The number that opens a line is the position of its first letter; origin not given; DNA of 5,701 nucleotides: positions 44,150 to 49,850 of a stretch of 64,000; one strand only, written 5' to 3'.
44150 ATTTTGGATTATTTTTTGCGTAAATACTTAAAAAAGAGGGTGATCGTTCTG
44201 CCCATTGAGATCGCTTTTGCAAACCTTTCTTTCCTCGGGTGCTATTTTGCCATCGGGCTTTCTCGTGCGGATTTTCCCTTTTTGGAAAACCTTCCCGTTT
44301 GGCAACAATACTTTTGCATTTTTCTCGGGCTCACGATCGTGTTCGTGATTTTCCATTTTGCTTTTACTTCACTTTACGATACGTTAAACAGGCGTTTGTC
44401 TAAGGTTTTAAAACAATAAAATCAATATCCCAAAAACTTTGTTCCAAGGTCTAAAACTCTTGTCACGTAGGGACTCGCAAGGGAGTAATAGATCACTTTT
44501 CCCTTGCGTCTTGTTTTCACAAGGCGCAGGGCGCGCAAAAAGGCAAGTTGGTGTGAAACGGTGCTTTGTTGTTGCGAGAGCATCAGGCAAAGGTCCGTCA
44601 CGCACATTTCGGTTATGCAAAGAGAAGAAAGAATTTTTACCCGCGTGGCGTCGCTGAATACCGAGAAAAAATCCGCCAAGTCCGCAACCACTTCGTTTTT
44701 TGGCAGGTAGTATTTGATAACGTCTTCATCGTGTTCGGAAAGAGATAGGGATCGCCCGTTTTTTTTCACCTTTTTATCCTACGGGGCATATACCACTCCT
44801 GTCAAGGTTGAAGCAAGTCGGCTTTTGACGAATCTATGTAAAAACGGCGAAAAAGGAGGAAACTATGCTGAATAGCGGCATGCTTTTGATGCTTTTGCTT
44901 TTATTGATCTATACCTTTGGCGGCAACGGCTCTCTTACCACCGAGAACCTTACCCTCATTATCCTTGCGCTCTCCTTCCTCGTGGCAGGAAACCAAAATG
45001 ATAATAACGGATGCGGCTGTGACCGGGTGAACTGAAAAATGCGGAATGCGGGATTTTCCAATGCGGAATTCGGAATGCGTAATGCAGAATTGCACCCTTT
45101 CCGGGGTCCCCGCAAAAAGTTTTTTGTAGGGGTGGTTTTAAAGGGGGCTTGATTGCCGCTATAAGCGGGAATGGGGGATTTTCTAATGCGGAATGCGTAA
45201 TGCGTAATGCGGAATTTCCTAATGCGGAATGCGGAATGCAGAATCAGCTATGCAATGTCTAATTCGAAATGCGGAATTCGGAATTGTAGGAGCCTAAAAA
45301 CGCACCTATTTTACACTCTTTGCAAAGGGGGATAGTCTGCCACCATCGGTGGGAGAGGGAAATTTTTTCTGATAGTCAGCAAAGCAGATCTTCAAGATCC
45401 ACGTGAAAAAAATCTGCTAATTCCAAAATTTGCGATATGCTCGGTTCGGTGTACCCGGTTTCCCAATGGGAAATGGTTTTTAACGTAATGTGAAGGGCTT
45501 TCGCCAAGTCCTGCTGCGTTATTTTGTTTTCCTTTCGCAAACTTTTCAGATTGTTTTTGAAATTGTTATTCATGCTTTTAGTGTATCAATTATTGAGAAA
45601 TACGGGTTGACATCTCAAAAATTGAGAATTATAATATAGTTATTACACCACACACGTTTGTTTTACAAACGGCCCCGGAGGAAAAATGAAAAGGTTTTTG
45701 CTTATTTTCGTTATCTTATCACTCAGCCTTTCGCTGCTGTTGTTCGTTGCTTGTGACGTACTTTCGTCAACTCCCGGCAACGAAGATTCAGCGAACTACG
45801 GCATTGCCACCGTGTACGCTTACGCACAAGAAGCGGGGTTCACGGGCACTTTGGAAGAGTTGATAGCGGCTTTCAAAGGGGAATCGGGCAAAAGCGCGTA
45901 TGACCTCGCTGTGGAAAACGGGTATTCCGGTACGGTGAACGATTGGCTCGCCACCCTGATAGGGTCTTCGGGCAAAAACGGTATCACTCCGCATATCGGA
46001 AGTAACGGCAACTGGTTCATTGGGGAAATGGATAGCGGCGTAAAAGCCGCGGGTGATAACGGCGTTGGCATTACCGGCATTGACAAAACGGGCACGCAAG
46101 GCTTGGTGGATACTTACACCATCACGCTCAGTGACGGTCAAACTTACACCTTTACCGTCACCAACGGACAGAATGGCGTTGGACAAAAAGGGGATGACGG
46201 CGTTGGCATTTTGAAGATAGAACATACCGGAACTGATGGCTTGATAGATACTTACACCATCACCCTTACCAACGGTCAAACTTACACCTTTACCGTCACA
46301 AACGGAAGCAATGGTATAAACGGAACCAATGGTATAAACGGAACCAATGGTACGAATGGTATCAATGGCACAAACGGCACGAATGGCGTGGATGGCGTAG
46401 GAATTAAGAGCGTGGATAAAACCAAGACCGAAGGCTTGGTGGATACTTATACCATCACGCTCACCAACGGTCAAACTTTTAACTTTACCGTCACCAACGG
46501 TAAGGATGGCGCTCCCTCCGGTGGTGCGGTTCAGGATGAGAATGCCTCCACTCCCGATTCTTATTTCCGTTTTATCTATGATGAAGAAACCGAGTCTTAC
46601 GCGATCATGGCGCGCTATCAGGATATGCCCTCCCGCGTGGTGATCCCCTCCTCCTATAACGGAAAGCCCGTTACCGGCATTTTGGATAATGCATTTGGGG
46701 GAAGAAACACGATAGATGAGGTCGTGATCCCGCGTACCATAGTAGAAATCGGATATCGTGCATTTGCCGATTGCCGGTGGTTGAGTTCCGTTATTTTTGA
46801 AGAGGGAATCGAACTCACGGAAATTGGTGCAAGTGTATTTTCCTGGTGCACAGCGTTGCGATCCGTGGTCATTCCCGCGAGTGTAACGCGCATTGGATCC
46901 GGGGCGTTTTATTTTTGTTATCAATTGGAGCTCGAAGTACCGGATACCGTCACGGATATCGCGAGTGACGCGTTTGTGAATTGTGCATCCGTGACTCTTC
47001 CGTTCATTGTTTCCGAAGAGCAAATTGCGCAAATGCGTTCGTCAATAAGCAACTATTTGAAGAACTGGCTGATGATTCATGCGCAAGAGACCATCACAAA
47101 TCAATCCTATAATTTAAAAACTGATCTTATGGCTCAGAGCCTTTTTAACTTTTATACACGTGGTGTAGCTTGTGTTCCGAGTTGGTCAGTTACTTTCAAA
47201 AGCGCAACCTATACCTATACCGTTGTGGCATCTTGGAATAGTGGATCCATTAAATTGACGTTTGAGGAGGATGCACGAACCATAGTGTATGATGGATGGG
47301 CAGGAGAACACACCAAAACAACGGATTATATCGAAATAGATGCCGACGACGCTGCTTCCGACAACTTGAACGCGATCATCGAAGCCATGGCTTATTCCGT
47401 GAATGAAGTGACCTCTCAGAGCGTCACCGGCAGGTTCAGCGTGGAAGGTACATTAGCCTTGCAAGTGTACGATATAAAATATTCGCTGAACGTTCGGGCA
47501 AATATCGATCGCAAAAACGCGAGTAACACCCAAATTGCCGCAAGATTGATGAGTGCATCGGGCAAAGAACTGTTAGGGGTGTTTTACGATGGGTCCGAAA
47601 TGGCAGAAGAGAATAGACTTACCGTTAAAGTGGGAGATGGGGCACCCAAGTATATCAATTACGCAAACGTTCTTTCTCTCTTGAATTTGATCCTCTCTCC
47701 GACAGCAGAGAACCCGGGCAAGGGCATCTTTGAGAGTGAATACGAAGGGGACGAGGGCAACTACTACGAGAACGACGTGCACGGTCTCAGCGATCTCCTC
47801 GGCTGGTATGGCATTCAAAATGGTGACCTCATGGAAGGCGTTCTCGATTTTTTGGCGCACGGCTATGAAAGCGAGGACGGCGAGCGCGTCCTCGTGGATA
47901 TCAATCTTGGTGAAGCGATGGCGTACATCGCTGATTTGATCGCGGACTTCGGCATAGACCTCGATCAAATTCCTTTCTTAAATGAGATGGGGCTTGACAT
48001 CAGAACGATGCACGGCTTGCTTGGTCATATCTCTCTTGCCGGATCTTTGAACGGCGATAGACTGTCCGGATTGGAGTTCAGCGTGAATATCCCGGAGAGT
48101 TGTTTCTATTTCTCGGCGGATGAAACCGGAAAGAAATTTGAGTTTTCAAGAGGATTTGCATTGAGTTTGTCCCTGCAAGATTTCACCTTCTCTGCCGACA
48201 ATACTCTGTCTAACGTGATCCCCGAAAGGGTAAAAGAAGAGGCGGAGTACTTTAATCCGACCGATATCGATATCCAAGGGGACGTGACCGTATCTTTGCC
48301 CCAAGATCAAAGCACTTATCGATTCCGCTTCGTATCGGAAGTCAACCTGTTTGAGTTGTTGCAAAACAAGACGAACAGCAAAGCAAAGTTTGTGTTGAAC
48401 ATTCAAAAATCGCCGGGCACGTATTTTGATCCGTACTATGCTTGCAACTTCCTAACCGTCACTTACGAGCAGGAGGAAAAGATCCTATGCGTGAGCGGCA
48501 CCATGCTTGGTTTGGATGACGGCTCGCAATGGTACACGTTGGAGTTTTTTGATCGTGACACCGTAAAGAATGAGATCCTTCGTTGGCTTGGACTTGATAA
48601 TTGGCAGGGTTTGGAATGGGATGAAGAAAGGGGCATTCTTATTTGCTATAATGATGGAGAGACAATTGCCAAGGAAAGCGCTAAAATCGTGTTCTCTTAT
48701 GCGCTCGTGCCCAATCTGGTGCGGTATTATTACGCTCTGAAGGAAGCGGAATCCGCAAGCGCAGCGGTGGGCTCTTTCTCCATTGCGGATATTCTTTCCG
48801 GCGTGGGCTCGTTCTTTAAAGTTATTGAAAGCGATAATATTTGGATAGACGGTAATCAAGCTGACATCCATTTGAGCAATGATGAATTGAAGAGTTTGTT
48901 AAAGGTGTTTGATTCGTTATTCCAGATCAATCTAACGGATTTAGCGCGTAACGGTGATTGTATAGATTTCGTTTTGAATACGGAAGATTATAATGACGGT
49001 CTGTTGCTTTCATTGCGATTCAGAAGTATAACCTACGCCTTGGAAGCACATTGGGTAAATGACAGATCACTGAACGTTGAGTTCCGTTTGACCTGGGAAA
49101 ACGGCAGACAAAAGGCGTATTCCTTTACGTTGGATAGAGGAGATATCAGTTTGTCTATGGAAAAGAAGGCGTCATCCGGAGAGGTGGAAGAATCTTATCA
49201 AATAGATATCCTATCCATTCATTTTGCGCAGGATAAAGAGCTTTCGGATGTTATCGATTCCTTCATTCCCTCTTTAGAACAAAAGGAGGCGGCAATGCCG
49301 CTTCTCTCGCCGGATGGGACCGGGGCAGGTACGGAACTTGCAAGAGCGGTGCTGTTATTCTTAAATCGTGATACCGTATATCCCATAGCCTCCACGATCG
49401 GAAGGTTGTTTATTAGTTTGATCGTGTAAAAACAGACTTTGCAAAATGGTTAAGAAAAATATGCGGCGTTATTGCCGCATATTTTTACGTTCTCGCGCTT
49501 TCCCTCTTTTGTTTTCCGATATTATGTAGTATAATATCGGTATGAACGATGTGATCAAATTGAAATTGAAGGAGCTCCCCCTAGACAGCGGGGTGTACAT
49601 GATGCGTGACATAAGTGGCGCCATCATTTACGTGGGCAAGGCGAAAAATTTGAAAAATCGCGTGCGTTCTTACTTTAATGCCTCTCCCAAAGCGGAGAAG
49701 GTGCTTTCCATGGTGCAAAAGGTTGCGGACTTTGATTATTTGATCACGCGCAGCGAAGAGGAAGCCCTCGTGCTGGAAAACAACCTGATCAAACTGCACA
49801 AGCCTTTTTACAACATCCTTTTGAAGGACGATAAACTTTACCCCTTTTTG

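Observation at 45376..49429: XRE repressor with a promoter-embedded palindromic operator controlling a 1247-aa mosaic surface lipoprotein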

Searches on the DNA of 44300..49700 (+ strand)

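Call 64: search_rna_families(source=window, start=44300, end=49700, threshold=evalue, max_evalue=0.1)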
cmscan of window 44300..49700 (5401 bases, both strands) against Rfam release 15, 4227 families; matches with E-value up to 0.1: 0.
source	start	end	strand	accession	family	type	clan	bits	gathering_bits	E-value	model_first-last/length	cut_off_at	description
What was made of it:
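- Tried and rejected: A scan of 44300-49700 found no RNA family (call 64).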

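Call 85: search_dna_similar(query=window:45376-45700:+, collection=phages, mode=distant, max_rows=10)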
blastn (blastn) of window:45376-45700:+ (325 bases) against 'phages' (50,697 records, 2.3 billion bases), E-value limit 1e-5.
No match.

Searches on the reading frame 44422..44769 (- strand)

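Call 3: search_protein_families(library=pfam, proteins=[window:44422-44769:-], max_evalue=0.1)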
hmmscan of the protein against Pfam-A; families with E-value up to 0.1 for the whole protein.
window:44422-44769:- (115 aa): 2 families
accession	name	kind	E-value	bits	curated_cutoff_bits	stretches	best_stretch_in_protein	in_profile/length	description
PF01022.26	HTH_5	-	5.6e-14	52.2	22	1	40-85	1-46/47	Bacterial regulatory protein, arsR family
PF25212.1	HVO_A0114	-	0.087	13.1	27.6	0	28-92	10-74/84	HVO_A0114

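Call 4: search_protein_families(library=ncbifam, proteins=[window:44422-44769:-], max_evalue=0.1)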
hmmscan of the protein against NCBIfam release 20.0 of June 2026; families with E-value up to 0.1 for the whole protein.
window:44422-44769:- (115 aa): 11 families
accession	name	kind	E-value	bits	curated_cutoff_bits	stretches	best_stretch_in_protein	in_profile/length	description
NF033788.1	HTH_metalloreg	subfamily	3.6e-23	81.1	55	1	32-105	2-76/77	metalloregulator ArsR/SmtB family transcription factor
NF007528.0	PRK10141.1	subfamily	1.3e-13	50.9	97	1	33-101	8-76/117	metalloregulator ArsR/SmtB family transcription factor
NF033789.1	repress_SdpR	subfamily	2.7e-12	46.4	100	1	35-104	2-71/79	autorepressor SdpR family transcription factor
NF040642.1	sulf_sens_BigR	equivalog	3e-11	43.2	155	1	29-100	8-79/95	sulfite-sensing transcriptional repressor BigR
NF045707.1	Dbac_1936_reg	equivalog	2e-09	37.4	115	1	36-106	12-82/99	ArsR/SmtB-type metalloregulator TsoR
NF041413.1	ArsR_Rv2640c_fam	equivalog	2.4e-08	34.4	155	1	31-97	32-101/118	Rv2640c family ArsR-like transcriptional regulator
NF052532.1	TransRegPagRBaca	equivalog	2.5e-08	33.9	170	1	28-108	14-94/99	transcriptional repressor PagR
NF047906.1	CdPbTransRegCmtR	equivalog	6.8e-07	29.2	150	1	36-106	16-86/104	Cd(II)/Pb(II)-sensing metalloregulatory transcriptional regulator CmtR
TIGR01884.1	cas_HTH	subfamily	0.00094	18.6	60.2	1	40-94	141-197/202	CRISPR-associated CARF protein Csa3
NF053755.1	MsvR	equivalog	0.0011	18.8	220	1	36-89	8-61/236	transcriptional factor MsvR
TIGR01529.1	argR_whole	equivalog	0.083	12.9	130.45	0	67-100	34-64/146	arginine repressor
